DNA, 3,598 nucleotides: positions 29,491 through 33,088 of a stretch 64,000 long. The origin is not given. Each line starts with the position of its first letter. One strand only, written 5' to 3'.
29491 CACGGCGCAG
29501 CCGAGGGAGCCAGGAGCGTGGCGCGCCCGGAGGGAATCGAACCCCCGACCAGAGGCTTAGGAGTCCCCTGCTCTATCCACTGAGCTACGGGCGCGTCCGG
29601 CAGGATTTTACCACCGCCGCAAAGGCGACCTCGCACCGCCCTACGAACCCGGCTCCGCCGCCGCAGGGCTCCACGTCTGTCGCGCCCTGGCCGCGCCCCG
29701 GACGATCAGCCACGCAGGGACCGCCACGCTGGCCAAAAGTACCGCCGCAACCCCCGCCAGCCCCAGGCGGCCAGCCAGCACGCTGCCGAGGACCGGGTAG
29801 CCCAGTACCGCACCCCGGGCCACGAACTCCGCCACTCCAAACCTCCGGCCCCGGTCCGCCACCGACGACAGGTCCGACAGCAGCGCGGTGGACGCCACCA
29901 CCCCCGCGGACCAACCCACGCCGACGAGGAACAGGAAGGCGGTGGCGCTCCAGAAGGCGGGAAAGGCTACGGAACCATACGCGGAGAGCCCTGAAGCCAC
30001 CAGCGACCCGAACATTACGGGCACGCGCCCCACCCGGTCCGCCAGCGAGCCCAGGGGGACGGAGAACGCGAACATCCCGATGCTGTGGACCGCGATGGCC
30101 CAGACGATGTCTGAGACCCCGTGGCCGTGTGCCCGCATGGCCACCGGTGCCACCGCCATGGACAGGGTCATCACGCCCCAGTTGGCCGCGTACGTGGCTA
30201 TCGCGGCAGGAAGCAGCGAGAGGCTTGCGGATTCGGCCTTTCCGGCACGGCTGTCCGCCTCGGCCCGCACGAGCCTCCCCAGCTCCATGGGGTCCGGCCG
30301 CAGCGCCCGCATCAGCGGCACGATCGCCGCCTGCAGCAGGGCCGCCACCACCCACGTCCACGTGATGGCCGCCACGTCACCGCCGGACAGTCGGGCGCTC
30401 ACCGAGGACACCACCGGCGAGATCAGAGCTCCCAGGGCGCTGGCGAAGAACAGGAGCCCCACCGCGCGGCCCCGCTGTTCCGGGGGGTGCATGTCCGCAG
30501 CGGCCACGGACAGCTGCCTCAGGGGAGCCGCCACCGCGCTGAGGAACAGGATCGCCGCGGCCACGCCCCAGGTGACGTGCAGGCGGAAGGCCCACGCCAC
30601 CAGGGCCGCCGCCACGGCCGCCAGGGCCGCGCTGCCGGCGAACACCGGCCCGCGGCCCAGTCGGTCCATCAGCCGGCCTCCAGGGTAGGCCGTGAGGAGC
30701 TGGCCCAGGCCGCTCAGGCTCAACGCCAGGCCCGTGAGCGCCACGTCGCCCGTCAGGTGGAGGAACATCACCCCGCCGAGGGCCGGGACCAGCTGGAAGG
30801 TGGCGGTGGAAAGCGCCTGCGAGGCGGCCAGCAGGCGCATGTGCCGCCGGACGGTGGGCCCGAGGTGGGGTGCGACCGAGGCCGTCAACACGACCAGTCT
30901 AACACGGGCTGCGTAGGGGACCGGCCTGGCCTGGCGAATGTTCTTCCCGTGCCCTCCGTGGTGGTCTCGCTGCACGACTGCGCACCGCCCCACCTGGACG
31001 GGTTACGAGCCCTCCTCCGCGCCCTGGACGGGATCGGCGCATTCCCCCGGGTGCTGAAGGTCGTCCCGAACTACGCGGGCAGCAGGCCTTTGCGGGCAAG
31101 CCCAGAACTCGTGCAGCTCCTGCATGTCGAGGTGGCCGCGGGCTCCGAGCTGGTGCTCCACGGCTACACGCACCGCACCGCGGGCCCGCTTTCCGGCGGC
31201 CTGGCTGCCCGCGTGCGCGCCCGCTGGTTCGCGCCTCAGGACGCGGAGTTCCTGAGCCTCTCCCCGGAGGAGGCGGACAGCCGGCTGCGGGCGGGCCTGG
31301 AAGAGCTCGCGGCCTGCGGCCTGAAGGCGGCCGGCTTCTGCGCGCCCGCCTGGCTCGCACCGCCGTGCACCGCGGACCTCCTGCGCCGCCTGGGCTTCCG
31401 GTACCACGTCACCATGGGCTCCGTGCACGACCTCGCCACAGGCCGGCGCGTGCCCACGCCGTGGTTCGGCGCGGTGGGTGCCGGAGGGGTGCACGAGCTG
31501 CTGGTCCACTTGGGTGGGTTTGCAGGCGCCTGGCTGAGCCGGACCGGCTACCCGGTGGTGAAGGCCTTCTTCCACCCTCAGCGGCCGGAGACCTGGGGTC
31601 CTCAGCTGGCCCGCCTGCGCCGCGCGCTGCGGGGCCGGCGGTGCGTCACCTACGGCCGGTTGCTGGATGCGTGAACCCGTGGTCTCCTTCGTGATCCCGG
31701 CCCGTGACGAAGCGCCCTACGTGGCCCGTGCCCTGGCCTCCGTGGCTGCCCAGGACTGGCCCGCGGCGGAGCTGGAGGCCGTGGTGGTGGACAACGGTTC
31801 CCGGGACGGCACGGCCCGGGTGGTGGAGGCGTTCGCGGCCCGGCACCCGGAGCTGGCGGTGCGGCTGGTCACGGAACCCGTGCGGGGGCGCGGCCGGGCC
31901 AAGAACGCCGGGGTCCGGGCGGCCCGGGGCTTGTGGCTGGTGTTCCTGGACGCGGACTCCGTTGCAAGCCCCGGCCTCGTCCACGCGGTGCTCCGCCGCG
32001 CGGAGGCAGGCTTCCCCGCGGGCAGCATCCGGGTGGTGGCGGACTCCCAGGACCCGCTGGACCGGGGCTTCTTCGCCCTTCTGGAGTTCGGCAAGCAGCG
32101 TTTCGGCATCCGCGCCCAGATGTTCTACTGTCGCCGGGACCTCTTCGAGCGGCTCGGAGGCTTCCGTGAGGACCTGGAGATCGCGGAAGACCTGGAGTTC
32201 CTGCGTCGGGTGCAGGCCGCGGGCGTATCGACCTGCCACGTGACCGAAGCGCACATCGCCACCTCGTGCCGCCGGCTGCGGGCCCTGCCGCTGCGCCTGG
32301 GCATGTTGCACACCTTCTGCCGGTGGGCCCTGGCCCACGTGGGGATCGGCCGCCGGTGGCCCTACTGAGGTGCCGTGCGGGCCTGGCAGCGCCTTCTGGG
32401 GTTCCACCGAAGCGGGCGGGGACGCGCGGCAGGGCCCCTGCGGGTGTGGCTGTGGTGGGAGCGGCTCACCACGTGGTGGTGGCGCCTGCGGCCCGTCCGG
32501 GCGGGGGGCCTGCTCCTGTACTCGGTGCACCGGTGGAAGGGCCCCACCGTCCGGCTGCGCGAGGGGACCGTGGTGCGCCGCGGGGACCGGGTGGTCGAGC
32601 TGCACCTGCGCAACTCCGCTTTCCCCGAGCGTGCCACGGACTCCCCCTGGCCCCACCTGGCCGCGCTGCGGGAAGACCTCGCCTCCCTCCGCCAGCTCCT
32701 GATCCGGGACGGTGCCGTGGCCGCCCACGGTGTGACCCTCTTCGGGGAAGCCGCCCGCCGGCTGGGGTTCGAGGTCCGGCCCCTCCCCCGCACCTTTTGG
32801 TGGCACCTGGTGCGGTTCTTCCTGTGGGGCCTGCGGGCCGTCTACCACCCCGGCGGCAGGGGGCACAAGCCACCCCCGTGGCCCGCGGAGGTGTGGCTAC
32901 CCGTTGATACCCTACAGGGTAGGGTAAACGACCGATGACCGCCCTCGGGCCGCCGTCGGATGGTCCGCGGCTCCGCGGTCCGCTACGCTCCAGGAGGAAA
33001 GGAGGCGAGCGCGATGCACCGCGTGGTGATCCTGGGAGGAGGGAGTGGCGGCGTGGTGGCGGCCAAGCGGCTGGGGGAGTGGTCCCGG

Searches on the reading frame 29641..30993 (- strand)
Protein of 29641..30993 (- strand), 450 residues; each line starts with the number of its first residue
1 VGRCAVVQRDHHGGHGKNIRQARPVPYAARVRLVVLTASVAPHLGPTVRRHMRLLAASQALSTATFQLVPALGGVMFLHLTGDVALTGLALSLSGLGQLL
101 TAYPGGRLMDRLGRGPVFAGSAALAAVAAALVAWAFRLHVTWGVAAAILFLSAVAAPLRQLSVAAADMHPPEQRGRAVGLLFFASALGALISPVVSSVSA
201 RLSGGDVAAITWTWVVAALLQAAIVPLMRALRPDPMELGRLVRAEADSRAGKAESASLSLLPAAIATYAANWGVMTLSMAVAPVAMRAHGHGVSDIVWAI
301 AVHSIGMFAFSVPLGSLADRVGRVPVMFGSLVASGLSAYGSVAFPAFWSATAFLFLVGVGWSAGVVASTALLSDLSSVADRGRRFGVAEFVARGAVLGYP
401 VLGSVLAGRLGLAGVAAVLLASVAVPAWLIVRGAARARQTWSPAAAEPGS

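Call 17: search_protein_families(library=pfam, proteins=[window:29641-30993:-], max_evalue=0.0001)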
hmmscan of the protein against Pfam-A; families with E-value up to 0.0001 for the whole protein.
window:29641-30993:- (450 aa): 2 families
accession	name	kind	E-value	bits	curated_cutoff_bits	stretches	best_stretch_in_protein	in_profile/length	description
PF07690.21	MFS_1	-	4.7e-31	108.4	33.4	2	58-250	4-190/347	Major Facilitator Superfamily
PF00083.30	Sugar_tr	-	4.8e-06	26.2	22.3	1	85-224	46-180/452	Sugar (and other) transporter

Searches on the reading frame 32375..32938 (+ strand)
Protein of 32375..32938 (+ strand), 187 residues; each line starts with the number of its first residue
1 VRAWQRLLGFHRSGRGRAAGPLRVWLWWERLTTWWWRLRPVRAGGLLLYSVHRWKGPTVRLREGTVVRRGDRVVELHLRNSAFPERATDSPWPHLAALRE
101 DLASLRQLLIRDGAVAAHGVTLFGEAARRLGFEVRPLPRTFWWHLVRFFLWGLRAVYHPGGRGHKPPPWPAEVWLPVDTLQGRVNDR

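Call 17: search_protein_families(library=pfam, proteins=[window:32375-32938:+], max_evalue=0.0001)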
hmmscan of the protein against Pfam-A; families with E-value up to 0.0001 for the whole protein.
window:32375-32938:+ (187 aa): 1 family
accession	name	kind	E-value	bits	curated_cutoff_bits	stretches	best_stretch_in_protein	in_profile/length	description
PF22790.2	YkoP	-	1.5e-22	80.1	27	1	22-181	5-180/183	YkoP domain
